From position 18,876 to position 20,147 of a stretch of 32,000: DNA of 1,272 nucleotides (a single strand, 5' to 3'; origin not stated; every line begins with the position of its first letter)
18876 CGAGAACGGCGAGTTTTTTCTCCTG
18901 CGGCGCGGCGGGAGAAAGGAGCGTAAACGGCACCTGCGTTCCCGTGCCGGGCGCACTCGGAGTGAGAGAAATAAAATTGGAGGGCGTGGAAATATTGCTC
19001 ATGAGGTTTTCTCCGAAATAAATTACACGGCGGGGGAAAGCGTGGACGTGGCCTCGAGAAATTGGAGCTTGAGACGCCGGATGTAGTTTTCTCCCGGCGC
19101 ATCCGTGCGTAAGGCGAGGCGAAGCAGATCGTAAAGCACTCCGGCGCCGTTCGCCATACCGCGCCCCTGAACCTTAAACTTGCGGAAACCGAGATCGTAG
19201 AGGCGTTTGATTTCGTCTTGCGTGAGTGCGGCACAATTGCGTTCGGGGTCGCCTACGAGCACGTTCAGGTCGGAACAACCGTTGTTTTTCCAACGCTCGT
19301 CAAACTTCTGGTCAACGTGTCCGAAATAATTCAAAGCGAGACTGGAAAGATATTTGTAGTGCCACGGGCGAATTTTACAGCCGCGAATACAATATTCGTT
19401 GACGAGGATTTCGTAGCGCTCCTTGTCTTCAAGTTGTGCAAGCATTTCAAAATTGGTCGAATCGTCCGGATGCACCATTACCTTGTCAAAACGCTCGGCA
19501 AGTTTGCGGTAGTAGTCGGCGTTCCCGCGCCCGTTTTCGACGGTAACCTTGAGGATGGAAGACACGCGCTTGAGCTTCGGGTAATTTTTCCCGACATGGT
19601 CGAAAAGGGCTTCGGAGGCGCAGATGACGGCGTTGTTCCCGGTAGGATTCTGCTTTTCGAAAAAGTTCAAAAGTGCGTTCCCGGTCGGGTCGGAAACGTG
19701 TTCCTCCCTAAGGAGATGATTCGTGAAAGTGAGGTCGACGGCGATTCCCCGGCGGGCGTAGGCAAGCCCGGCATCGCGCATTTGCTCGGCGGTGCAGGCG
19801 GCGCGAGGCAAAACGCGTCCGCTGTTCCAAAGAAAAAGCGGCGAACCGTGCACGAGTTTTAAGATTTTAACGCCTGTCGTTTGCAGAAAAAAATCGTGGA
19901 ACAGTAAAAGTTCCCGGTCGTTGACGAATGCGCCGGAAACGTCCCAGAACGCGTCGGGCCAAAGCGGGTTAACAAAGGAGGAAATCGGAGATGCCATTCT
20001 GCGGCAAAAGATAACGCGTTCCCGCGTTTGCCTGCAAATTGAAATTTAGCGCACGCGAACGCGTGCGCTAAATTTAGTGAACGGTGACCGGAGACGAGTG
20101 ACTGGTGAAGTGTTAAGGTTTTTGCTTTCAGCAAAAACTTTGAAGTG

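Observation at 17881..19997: Tandem pair of diverged paralogs of unknown function with strictly conserved motif blocks (candidate heteromeric enzyme)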

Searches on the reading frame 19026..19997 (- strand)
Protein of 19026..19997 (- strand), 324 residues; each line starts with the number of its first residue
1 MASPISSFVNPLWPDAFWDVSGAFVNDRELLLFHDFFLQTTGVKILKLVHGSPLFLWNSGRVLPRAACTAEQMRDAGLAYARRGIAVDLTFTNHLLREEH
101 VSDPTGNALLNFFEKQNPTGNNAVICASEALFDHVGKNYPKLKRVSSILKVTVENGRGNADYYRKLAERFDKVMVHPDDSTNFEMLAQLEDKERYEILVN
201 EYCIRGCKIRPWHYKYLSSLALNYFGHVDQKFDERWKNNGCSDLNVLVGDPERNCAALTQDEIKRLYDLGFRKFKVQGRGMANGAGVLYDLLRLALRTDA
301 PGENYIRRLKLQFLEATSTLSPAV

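Call 4: search_protein_families(library=pfam, proteins=[window:19026-19997:-], max_evalue=1)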
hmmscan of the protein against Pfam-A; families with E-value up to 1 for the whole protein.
window:19026-19997:- (324 aa): 1 family
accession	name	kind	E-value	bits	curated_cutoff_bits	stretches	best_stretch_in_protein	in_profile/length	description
PF07868.16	DUF1655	-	0.14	12.7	20.1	1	178-205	4-31/55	Protein of unknown function (DUF1655)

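Call 5: search_protein_families(library=ncbifam, proteins=[window:19026-19997:-], max_evalue=1)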
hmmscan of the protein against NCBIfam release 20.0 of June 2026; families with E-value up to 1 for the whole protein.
window:19026-19997:- (324 aa): 1 family
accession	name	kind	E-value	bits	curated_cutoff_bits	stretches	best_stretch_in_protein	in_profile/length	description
NF032897.1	APH_3p_V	exception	0.041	13.2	450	1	63-152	120-206/264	APH(3')-V family aminoglycoside O-phosphotransferase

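Call 6: search_solved_structures(query=window:19026-19997:-, max_evalue=10)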
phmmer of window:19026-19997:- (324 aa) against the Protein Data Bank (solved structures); distinct sequences matched with E-value up to 10: 0.
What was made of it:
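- Tried and rejected: Direct sequence searches: A and B against Pfam, NCBIfam and PDB gave nothing (calls 4-6).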

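Call 7: find_homologous_proteins(query=window:19026-19997:-)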
Query window:19026-19997:- (324 aa): 265 proteins with E <= 0.001 among 2950 candidates; the best 120 are listed.
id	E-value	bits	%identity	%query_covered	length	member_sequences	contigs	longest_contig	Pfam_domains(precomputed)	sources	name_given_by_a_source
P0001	5.3e-216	734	97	100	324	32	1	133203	-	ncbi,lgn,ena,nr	ncbi:MAG: hypothetical protein J6L64_02105 [Opitutales bacterium]|nr:hypothetical protein [Opitutale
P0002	1.2e-209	713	94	100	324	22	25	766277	-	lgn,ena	-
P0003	1.9e-194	663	86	100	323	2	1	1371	-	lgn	-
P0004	4.6e-191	652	85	100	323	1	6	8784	-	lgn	-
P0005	3.7e-189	646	85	100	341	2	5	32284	-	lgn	-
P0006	7.3e-189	645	86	100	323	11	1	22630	-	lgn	-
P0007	1.2e-185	634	83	98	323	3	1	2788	-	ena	-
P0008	6.6e-183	625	81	100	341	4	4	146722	-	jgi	-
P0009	2.8e-168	577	77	100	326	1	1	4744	-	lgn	-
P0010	3.1e-167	574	76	99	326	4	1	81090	-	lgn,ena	-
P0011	1.4e-164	565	72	100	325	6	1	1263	-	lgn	-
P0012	1.9e-163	561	73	100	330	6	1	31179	-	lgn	-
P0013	1.5e-154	532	72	98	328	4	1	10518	-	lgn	-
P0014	9.9e-153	526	71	100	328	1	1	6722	-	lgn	-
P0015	1.0e-152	526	70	100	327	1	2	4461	-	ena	-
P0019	1.7e-148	512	68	100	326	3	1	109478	-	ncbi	-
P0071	2.0e-107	377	54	96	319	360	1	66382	-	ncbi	-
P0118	5.8e-104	366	53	96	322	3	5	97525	-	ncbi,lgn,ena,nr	ncbi:MAG: hypothetical protein IKZ07_07525 [Akkermansia sp.]|nr:hypothetical protein [Akkermansia sp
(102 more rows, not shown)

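Call 15: search_protein_representatives(protein=window:19026-19997:-)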
Query: 324 residues. Proteins with E-value up to 0.001 (for the whole library): 804; up to 1e-10: 398; up to 1e-30: 66. The best 150 are listed.
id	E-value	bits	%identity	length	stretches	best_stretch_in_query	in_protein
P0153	1.9e-98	345.9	51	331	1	8-317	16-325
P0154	2.5e-78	279.8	45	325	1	7-319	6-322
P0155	2.7e-74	266.6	44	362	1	8-307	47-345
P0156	8.9e-74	264.9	48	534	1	5-260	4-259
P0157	4.7e-71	255.9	37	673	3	6-298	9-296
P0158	4.2e-70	252.8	56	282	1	5-211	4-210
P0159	1.4e-59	218.2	42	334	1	9-302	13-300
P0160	2.8e-58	213.9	37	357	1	3-314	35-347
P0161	1.1e-55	205.4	42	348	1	10-299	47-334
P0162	6.4e-55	202.9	35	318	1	6-308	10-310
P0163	1.0e-51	192.4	59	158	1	7-159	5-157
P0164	2.7e-50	187.7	38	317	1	7-297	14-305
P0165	4.6e-49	183.7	35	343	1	6-312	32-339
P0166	8.6e-49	182.8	39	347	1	3-281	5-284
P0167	4.4e-48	180.4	40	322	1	6-280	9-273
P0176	3.2e-43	164.5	36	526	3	127-298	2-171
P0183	1.0e-39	153.0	30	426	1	8-313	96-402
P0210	1.2e-31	126.4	28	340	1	6-302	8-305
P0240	5.3e-27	111.2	30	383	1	8-299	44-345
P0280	9.1e-22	94.0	28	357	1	18-280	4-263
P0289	2.8e-21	92.4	30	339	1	49-292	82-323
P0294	4.9e-21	91.5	25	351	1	12-301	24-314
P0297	5.8e-21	91.3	27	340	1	12-293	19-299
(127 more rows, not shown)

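Call 16: search_protein_families(library=pfam, proteins=[P0157, P0176, P0156, P0183, P0210, P0240, P0294, P0297, P0280, P0289], max_evalue=0.1)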
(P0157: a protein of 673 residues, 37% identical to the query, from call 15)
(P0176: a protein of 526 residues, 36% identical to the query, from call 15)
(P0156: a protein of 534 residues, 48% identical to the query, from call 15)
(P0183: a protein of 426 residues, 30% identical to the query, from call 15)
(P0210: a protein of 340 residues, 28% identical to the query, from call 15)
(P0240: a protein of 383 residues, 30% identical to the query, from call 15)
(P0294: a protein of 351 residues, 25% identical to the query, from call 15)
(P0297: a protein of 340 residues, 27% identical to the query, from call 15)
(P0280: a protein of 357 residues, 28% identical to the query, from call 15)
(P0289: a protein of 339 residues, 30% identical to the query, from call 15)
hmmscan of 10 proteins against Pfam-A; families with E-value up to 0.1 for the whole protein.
P0157 (673 aa): 2 families
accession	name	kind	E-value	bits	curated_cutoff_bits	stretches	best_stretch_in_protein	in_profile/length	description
PF23225.1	zf-C2H2_7th_ZNF462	-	0.029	14.6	27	0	494-507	20-33/42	Zinc finger protein 462, seventh C2H2 zinc finger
PF15092.11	UPF0728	-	0.031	14.5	27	0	180-209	36-65/88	Uncharacterised protein family UPF0728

P0176 (526 aa): 0 families

P0156 (534 aa): 2 families
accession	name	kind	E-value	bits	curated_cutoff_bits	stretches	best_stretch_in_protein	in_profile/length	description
PF03147.19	FDX-ACB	-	3.1e-15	56.8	31.1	1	245-311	11-78/94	Ferredoxin-fold anticodon binding domain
PF18962.6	Por_Secre_tail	-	1.8e-10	41.4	27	1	464-531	1-74/75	Secretion system C-terminal sorting domain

P0183 (426 aa): 2 families
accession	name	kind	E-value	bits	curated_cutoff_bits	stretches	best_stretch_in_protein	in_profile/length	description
PF14377.11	UBM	-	0.039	13.8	23.3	0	265-286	5-25/35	Ubiquitin binding region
PF01136.24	Peptidase_U32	-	0.072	12.8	22.4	0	199-243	5-49/233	Peptidase family U32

P0210 (340 aa): 1 family
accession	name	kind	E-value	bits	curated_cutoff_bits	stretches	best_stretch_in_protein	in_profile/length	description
PF13490.11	zf-HC2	-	0.08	13.5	22.2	0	44-58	20-34/35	Putative zinc-finger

P0240 (383 aa): 0 families

P0294 (351 aa): 1 family
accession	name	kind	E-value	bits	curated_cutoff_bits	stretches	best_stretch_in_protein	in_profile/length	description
PF00424.23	REV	-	0.033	14.6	22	1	118-166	15-63/94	REV protein (anti-repression trans-activator protein)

P0297 (340 aa): 0 families

P0280 (357 aa): 1 family
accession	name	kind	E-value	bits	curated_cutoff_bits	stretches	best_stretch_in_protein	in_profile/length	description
PF01136.24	Peptidase_U32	-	0.0007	19.4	22.4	1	240-284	155-198/233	Peptidase family U32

P0289 (339 aa): 1 family
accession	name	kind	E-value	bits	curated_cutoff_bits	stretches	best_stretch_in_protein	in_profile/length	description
PF08708.16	PriCT_1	-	0.016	15.2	21.1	0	262-293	9-38/67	Primase C terminal 1 (PriCT-1)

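Call 20: search_solved_structures(query=A2, max_evalue=10, show_alignments=3)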
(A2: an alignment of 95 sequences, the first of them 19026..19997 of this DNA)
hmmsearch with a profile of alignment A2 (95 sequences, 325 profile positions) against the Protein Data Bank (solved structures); distinct sequences matched with E-value up to 10: 1.
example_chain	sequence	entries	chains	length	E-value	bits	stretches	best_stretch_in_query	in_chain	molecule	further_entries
2n3z_A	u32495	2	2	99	0.34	13.1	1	126-149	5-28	OR446 | De novo designed protein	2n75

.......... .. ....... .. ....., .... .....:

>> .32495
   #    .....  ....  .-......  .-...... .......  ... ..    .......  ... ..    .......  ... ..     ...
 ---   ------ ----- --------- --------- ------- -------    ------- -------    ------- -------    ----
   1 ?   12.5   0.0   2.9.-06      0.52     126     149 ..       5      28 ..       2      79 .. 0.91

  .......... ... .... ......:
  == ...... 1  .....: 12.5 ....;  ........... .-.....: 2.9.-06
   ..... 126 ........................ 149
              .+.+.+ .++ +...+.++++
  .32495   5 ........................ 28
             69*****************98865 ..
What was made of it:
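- Tried and rejected: The family profile against PDB sequences gave only a spurious designed protein (call 20).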

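Call 21: predict_structure(alignment_id=A1)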
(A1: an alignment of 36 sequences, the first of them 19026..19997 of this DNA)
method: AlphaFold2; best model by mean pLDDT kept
length: 324 residues; sequences in the alignment: 36
mean_pLDDT: 90.8   pTM: 0.89
mean pLDDT of the five models: 90.8, 90.7, 90.3, 88.9, 88.7
residues with pLDDT >= 90: 240; 70-90: 65; 50-70: 13; < 50: 6
segments of 3 or more residues with pLDDT < 50: 1-4
pLDDT, mean of each block of 10 residues (from residue 1): 61 96 93 95 94 88 81 96 98 95 94 98 98 98 97 96 98 97 97 97 90 89 74 84 87 91 98 90 85 94 93 84 46
secondary structure, 60 per line:
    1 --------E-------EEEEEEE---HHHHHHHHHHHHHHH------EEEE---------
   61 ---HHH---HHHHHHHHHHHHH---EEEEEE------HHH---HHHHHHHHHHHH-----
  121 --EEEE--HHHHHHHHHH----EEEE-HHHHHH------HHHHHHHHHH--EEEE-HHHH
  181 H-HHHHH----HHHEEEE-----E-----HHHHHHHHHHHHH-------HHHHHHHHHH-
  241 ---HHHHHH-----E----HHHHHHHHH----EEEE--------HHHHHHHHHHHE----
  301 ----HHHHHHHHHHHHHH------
elements in order: E17-23 H27-41 E48-51 H70-82 E86-91 H104-115 E123-126 H129-138 E143-146 H148-153 H160-169 E172-175 H177-181 H183-187 E195-198 H210-222 H230-239 H244-249 H260-268 E273-276 H285-295 H305-318
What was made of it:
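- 19023..19997 (-): Gene A (324 aa): the conserved, presumed catalytic subunit, a remote U32-like (beta/alpha)8 barrel. AF2 model with pLDDT 90.8 (call 21).
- Fold: the model of A has pLDDT 90.8 and pTM 0.89 (call 21).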

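Call 23: find_encoding_contigs(protein=P0118, flank=6000, max_places=3)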
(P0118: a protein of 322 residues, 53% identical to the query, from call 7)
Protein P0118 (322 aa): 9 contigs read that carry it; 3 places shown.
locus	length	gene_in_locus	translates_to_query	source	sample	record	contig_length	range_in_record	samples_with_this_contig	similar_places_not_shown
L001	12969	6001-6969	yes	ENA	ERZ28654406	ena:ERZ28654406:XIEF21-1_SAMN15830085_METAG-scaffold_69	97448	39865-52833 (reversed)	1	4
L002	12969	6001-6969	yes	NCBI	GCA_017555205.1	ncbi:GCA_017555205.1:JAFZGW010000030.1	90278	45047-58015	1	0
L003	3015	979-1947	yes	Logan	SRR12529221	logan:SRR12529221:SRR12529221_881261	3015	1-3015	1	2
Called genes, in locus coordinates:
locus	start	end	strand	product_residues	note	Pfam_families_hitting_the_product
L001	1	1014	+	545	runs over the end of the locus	-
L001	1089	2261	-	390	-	PF13088:BNR_2, PF13859:BNR_3, PF24316:Tli3 (faint), PF02012:BNR (faint)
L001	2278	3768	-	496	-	PF00083:Sugar_tr, PF07690:MFS_1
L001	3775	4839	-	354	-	PF24681:Kelch_KLHDC2_KLHL20_DRC7, PF24996:NANM, PF13964:Beta-prop_Calicin, PF25210:Kelch_FKB95, PF24996:NANM, PF13415:Beta-prop_FBX42, PF24681:Kelch_KLHDC2_KLHL20_DRC7, PF24981:Beta-prop_ATRN-LZTR1, +4 more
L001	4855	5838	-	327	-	PF24996:NANM, PF24681:Kelch_KLHDC2_KLHL20_DRC7, PF24981:Beta-prop_ATRN-LZTR1 (weak), PF25210:Kelch_FKB95 (faint), PF13964:Beta-prop_Calicin, PF13415:Beta-prop_FBX42, PF01344:Kelch_1, PF07646:Kelch_2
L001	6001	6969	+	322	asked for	-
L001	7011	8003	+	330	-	-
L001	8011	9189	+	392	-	PF00438:S-AdoMet_synt_N, PF02772:S-AdoMet_synt_M, PF02773:S-AdoMet_synt_C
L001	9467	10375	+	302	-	PF23023:Anti-Pycsar_Apyc1, PF00753:Lactamase_B, PF12706:Lactamase_B_2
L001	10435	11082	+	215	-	PF08534:Redoxin (weak), PF00578:AhpC-TSA, PF13905:Thioredoxin_8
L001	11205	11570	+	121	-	-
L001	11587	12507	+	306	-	PF12679:ABC2_membrane_2 (weak)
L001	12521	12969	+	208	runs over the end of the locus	PF01914:MarC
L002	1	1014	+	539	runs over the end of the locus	-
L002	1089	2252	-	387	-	PF13859:BNR_3, PF24316:Tli3 (faint), PF13088:BNR_2, PF02012:BNR (faint)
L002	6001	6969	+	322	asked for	-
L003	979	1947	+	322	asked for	-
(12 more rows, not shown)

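Call 24: fold_search(model_id=the predicted structure, library=pdb)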
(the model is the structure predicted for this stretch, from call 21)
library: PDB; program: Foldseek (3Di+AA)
matches with E <= 10: 1695; with E <= 0.001: 13
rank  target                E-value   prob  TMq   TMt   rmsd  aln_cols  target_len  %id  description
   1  5d88                  3.4e-07  1.00  0.48  0.61   6.5       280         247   15  The Structure of the U32 Peptidase Mk0906 (released 2015-12-02)
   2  8qpj_A                3.8e-05  1.00  0.42  0.46  10.3       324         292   11  FAD-independent Methylene-Tetrahydrofolate Reductase Mutant E9Q from Mycobacterium hassiacum (released 2024-05-29)
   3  8qpj_B                1.1e-04  1.00  0.43  0.46  10.0       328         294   11  FAD-independent Methylene-Tetrahydrofolate Reductase Mutant E9Q from Mycobacterium hassiacum (released 2024-05-29)
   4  4c1l_A                3.0e-04  0.92  0.22  0.25  15.6       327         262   12  Crystal structure of pyrococcus furiosus 3-deoxy-D-arabino- heptulosonate 7-phosphate synthase I181D interface mutant (released 2013-11-20)
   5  9isa_A                3.8e-04  0.99  0.36  0.21  12.4       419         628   10  Dimeric amylosucrase from Deinococcus geothermalis (released 2025-01-22)
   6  4c1k_A                4.3e-04  0.89  0.22  0.25  14.8       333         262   13  Crystal structure of pyrococcus furiosus 3-deoxy-D-arabino- heptulosonate 7-phosphate synthase (released 2013-11-20)
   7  4grs_D                5.7e-04  0.91  0.22  0.21  15.1       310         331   12  Crystal structure of a chimeric DAH7PS (released 2013-02-06)
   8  4grs_A                6.1e-04  0.85  0.22  0.21  14.6       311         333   12  Crystal structure of a chimeric DAH7PS (released 2013-02-06)
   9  1zco_A                6.8e-04  0.87  0.21  0.24  15.3       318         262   12  Crystal structure of pyrococcus furiosus 3-deoxy-D-arabino-heptulosonate 7-phosphate synthase (released 2005-10-18)
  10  3edd_A                8.6e-04  0.98  0.34  0.21  13.2       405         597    9  Structural base for cyclodextrin hydrolysis (released 2009-03-03)
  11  9isa_B                8.6e-04  0.98  0.35  0.20  12.9       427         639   10  Dimeric amylosucrase from Deinococcus geothermalis (released 2025-01-22)
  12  21jh                  8.6e-04  0.97  0.35  0.21  13.3       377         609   11  Faecalibacterium duncaniae branching enzyme FdBE2 unliganded form (released 2025-12-31)
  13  9fyz_C                9.1e-04  0.97  0.34  0.21  14.6       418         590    9  Crystal structure of SusA amylase from Bacteroides thetaiotaomicron covalently bound to alpha-1,6 branched pseudo-tris (released 2024-12-11)
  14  5a6j_A                1.0e-03  0.99  0.42  0.26  10.2       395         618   10  GH20C, Beta-hexosaminidase from Streptococcus pneumoniae (released 2015-09-23)
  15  9fyz_A                1.0e-03  0.98  0.35  0.22  13.5       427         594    9  Crystal structure of SusA amylase from Bacteroides thetaiotaomicron covalently bound to alpha-1,6 branched pseudo-tris (released 2024-12-11)
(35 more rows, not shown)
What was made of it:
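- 19023..19997 (-): Foldseek top hit is 5D88, a U32 structure, at E 3.4e-7 (call 24).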

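Call 27: search_protein_families(library=pfam, alignment_id=A2, max_evalue=1)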
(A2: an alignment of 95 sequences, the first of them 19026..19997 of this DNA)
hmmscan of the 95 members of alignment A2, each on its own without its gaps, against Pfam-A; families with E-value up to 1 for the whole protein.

A. member 1, window:19026-19997:- (324 aa): 1 family
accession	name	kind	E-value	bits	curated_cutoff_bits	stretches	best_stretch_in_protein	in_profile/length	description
PF07868.16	DUF1655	-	0.14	12.7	20.1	1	178-205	4-31/55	Protein of unknown function (DUF1655)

B. families by the number of members that match (of 95 scanned): 51 families (the first 25 are shown)
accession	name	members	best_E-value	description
PF01136.24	Peptidase_U32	32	0.0001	Peptidase family U32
PF07632.16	Sde182_NH-like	3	0.068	Cellulose-binding Sde182, nucleoside hydrolase-like domain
PF03172.18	HSR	2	0.0033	HSR domain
PF15092.11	UPF0728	2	0.0087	Uncharacterised protein family UPF0728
PF11977.14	RNase_Zc3h12a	2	0.012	Zc3h12a-like Ribonuclease NYN domain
PF03102.20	NeuB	2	0.046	NeuB family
PF09907.15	HigB_toxin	1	0.0087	HigB_toxin, RelE-like toxic component of a toxin-antitoxin system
PF21270.2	SOGP_4th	1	0.011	Glycoside phosphorylase C-terminal domain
PF11393.14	T4BSS_DotI_IcmL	1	0.014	Type-IV b secretion system, inner-membrane complex component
PF03932.20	CutC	1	0.021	CutC family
PF00538.25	Linker_histone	1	0.023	linker histone H1 and H5 family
PF17266.7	DUF5332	1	0.028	Family of unknown function (DUF5332)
PF14417.12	MEDS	1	0.029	MEDS: MEthanogen/methylotroph, DcmR Sensory domain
PF22176.2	AF_0587-like_pre-PUA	1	0.033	AF_0587-like, pre-PUA domain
PF24021.1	ACT_phage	1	0.033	Phage ACT-like domain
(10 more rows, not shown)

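Call 35: find_related_loci(query=A3, collection=genome_contigs, flank=7000)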
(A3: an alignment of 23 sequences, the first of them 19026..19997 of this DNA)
Query A3 (324 aa) in genome_contigs; peptide patterns used: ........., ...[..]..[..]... (x = any residue, [..] = any of these).
170 stretches matched a pattern; 156 encode a relative of the query (tblastn E <= 1e-3); the best 80 are kept; 80 distinct loci.
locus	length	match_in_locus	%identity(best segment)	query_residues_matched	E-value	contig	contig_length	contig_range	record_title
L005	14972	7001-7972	97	1-324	0e+0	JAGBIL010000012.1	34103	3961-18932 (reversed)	MAG: Opitutales bacterium isolate RGIG9148 Water_deer_Rectum.Co__c447870, whole genome shotgun sequence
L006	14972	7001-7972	96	1-324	0e+0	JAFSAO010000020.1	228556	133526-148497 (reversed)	MAG: Opitutales bacterium isolate RGIG2967 Goat_Rectum-1__c543, whole genome shotgun sequence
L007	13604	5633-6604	94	1-324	0e+0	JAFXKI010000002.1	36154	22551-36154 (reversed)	MAG: Opitutales bacterium isolate RGIG6493 Sheep_Rectum.Co__c314043, whole genome shotgun sequence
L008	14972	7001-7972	94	1-324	0e+0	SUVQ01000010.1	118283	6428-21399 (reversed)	MAG: Verrucomicrobia bacterium isolate SIG76 NODE_733_length_118283_cov_26.287197, whole genome shotgun sequence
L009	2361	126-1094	89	1-324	0e+0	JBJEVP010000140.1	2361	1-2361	MAG: Candidatus Spyradosoma sp. isolate LOHA34_bin.041 NODE_30984_length_2361_cov_16.044666, whole genome shotgun sequen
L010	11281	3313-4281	88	1-324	0e+0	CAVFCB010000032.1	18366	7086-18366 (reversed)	Bacteroidaceae bacterium isolate H07607-L1_cleanbin_000010 genome assembly, contig: Spades_H07607-L1_contig_1099, whole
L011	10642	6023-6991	87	1-324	0e+0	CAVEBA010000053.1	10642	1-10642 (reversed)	Sphaerochaetaceae bacterium isolate H07675-L1_cleanbin_000037 genome assembly, contig: Spades_H07675-L1_contig_5044, who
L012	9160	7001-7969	85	1-324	0e+0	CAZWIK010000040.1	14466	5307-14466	MAG TPA_asm: uncultured Enterobacteriaceae bacterium isolate SRP222994_co1_52 genome assembly, contig: NODE_8789_length_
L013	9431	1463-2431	83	1-324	0e+0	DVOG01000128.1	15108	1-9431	MAG TPA_asm: Candidatus Spyradosoma merdigallinarum isolate 10669 MalCec3__C418287_L15108_SRR2134650, whole genome shotg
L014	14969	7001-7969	68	2-324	7e-154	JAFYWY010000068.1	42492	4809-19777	MAG: Opitutales bacterium isolate RGIG7497 Water_buffalos_Colon-5__c532221, whole genome shotgun sequence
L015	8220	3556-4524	68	2-324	9e-154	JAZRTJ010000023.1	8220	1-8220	MAG: Candidatus Spyradenecus sp. isolate T1900045343_YK20190033.MAGScoT_cleanbin_000018 SGB_6676_k141_2958700, whole gen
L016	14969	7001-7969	68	2-324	7e-152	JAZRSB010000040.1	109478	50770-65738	MAG: Candidatus Spyradenecus sp. isolate T1900045349_YK20190039.MAGScoT_cleanbin_000017 SGB_6737_k141_1107507, whole gen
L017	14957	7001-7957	69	6-324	4e-152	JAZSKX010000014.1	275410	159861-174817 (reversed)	MAG: Candidatus Spyradenecus sp. isolate T1900044559_TS20190025.MAGScoT_cleanbin_000012 SGB_350_k141_1305726, whole geno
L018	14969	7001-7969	68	2-324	1e-151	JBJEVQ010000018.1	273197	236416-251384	MAG: Candidatus Spyradosoma sp. isolate LOHA06_bin.025 NODE_4_length_273197_cov_20.138133, whole genome shotgun sequence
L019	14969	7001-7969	67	2-324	3e-151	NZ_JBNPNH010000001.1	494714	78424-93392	Candidatus Spyradosoma sp. SGI.093 HD212_0, whole genome shotgun sequence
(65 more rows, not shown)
